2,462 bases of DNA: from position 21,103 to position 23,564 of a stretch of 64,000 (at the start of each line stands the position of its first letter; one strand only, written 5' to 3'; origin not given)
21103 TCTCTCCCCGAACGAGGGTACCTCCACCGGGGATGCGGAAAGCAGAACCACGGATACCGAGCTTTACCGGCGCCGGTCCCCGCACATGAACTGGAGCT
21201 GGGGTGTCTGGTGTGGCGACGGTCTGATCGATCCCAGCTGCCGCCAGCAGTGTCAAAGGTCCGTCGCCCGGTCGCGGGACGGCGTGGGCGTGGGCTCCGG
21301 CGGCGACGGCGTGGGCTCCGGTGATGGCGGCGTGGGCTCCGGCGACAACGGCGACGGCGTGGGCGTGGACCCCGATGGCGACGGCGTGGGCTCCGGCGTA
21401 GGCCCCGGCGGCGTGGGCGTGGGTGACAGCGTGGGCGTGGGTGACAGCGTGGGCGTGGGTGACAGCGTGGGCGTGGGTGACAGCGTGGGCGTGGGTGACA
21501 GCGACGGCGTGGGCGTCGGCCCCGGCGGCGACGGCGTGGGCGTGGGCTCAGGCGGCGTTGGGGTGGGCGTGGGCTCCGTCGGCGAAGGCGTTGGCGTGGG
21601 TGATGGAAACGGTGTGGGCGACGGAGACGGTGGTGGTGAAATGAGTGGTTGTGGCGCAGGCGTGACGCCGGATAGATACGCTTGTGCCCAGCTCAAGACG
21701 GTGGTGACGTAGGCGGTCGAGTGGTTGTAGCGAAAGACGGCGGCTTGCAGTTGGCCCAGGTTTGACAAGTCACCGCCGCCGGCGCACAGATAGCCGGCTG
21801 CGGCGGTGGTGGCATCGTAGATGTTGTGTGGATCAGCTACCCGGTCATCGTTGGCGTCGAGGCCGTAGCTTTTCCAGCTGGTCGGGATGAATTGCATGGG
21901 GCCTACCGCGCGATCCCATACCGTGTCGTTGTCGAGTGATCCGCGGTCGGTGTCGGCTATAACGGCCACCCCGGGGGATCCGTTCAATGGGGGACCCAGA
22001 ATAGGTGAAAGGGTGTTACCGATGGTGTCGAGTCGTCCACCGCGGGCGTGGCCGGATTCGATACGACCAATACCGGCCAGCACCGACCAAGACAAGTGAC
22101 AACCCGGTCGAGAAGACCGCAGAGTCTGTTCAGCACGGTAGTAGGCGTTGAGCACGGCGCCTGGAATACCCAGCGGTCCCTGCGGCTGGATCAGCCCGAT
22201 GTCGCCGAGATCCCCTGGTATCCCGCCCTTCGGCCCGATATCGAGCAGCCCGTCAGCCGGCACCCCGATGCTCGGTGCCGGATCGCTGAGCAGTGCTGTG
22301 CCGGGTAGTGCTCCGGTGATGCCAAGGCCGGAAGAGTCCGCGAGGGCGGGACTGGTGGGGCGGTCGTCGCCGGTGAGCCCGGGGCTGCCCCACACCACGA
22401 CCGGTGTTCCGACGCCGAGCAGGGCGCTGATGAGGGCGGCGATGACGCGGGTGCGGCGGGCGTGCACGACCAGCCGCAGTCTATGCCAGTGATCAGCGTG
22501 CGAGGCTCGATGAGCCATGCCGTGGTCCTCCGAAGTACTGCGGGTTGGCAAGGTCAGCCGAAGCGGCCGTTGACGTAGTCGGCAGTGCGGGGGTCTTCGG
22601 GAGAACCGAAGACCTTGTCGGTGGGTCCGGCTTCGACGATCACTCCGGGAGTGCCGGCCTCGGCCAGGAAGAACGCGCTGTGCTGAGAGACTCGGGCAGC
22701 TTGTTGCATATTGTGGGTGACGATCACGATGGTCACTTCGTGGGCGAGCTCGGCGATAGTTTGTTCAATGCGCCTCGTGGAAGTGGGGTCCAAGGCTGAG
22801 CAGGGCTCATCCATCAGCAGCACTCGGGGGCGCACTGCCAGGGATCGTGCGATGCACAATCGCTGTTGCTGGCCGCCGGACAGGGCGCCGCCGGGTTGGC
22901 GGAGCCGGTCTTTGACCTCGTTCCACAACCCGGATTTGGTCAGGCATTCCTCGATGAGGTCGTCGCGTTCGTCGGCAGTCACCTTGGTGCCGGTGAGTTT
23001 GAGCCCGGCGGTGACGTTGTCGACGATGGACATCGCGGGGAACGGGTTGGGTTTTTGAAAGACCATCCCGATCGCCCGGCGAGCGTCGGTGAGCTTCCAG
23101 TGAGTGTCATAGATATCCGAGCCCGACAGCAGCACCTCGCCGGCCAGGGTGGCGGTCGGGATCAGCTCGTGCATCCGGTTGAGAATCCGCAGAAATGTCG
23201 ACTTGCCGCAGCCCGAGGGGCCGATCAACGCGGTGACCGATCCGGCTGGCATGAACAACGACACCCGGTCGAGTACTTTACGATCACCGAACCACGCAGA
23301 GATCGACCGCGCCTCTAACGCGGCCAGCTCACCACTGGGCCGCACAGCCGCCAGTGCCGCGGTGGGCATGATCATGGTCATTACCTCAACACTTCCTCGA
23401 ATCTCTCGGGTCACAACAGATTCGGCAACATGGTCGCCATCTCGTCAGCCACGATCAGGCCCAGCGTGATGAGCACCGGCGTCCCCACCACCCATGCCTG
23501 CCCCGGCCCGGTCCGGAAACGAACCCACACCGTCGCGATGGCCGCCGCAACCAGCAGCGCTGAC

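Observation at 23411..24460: Sortase-fold protein with no cysteine at all, translationally coupled to pstB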

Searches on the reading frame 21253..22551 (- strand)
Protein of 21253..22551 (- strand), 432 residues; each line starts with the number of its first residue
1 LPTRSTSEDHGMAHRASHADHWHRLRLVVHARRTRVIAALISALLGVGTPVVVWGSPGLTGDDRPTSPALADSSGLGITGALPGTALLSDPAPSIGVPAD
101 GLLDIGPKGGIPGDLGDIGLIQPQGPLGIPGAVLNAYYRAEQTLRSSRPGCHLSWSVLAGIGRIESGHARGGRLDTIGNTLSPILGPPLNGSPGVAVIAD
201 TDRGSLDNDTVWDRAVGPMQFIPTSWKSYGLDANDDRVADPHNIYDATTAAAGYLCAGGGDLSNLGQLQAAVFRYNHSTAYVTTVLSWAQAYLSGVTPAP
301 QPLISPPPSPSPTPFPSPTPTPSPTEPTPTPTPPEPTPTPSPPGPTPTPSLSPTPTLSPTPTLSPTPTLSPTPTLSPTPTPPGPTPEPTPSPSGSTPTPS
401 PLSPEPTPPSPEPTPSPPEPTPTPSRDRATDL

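Call 3: search_protein_families(library=pfam, proteins=[window:21253-22551:-], max_evalue=0.01)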
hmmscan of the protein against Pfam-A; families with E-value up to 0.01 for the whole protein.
window:21253-22551:- (432 aa): 1 family
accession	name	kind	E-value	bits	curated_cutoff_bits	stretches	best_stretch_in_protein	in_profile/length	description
PF13406.11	SLT_2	-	2.1e-07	30.9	24.3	1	212-257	152-198/292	Transglycosylase SLT domain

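Call 4: search_protein_families(library=ncbifam, proteins=[window:21253-22551:-], max_evalue=0.01)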
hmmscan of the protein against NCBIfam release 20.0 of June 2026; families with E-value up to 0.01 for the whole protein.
window:21253-22551:- (432 aa): 3 families
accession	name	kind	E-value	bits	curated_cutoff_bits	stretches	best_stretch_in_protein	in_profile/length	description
TIGR02283.1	MltB_2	subfamily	0.00026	20.3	248.45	1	210-257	151-199/300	lytic murein transglycosylase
TIGR02282.1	MltB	equivalog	0.00092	18.4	281.4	0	214-259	150-196/290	lytic murein transglycosylase B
NF008029.0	PRK10760.1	equivalog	0.0075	15.3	449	0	210-259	213-262/359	lytic murein transglycosylase B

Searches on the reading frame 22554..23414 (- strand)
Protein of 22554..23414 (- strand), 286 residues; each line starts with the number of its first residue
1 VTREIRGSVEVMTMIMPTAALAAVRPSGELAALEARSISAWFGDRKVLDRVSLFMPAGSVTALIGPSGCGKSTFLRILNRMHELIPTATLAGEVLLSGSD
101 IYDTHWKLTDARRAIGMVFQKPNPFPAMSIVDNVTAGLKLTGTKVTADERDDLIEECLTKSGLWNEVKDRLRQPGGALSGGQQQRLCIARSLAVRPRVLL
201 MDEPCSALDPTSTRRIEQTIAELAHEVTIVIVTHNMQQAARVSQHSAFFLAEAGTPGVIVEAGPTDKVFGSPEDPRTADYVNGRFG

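Call 3: search_protein_families(library=pfam, proteins=[window:22554-23414:-], max_evalue=0.01)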
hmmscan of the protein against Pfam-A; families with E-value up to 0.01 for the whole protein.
window:22554-23414:- (286 aa): 10 families
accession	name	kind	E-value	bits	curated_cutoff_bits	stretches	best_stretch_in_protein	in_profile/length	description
PF00005.33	ABC_tran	-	2.4e-32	112.8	25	1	48-205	1-136/137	ABC transporter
PF13304.12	AAA_21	-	1.9e-12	48.3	27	2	163-236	223-300/304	AAA domain, putative AbiEii toxin, Type IV TA system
PF02463.25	SMC_N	-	5.8e-08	32.9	40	1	161-251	130-214/220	RecF/RecN/SMC N terminal domain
PF13481.12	AAA_25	-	0.00026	21.1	27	1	49-75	24-50/195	AAA domain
PF13401.12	AAA_22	-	0.0024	18.6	27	1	59-144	6-64/130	AAA domain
PF13555.12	AAA_29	-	0.0036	17.5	27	1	54-75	19-39/61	P-loop containing region of AAA domain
PF03215.21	Rad17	-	0.0041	17.5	23.8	1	62-83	49-70/186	Rad17 P-loop domain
PF03193.22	RsgA_GTPase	-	0.0045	17.3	30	0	58-81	106-129/174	RsgA GTPase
PF24389.1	ORC-CDC6-like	-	0.0058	15.8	27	1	33-78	11-52/571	ORC-CDC6-like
PF13238.12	AAA_18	-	0.0086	17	29.4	0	63-98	3-25/128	AAA domain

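Call 4: search_protein_families(library=ncbifam, proteins=[window:22554-23414:-], max_evalue=0.01)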
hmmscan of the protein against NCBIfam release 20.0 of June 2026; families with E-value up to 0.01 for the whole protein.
window:22554-23414:- (286 aa): 190 families (the best 25 are shown)
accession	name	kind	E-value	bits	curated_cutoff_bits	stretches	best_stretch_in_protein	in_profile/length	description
TIGR00972.1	3a0107s01c2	equivalog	5.8e-99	330.4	343.2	1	33-286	2-248/248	phosphate ABC transporter ATP-binding protein PstB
NF010860.0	PRK14267.1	equivalog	1.2e-79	267.6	412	1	32-286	4-253/253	phosphate ABC transporter ATP-binding protein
NF010851.0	PRK14258.1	subfamily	6.2e-74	248.7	425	1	32-285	7-260/261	phosphate ABC transporter ATP-binding protein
NF010864.0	PRK14271.1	equivalog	3.9e-72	242.6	561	1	32-284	21-265/276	phosphate ABC transporter ATP-binding protein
NF010840.0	PRK14246.1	equivalog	2.2e-65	220.8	425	1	41-285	19-256/257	phosphate ABC transporter ATP-binding protein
NF007027.0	PRK09493.1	equivalog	6.7e-47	159.9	379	1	34-280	3-235/240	glutamine ABC transporter ATP-binding protein GlnQ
NF008428.0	PRK11264.1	equivalog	6.2e-44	150.1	406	1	32-282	3-245/250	L-cystine ABC transporter ATP-binding protein TcyN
TIGR03005.1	ectoine_ehuA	equivalog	3.2e-43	147.8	345.4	1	35-281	3-247/252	ectoine/hydroxyectoine ABC transporter ATP-binding protein EhuA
TIGR03265.1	PhnT2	equivalog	6e-41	140.8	457.7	1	32-281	4-235/353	putative 2-aminoethylphosphonate ABC transporter ATP-binding protein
TIGR01186.1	proV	subfamily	7.4e-41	140.5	326.6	1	43-274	4-223/363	betaine/proline/choline family ABC transporter ATP-binding protein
TIGR00968.1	3a0106s01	subfamily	3.1e-39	134.9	342.75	1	37-274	5-224/237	sulfate ABC transporter ATP-binding protein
NF008513.0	PRK11432.1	equivalog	1.8e-38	132.3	496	1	33-273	7-229/351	ferric ABC transporter ATP-binding protein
NF007908.0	PRK10619.1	equivalog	2.9e-38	131.6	466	1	38-283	11-254/257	histidine ABC transporter ATP-binding protein HisP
TIGR02314.1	ABC_MetN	equivalog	3.1e-38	131.7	499.7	1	46-281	19-241/343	methionine ABC transporter ATP-binding protein MetN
NF008338.0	PRK11124.1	equivalog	6.6e-38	130.6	369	1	34-281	4-240/242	arginine ABC transporter ATP-binding protein ArtP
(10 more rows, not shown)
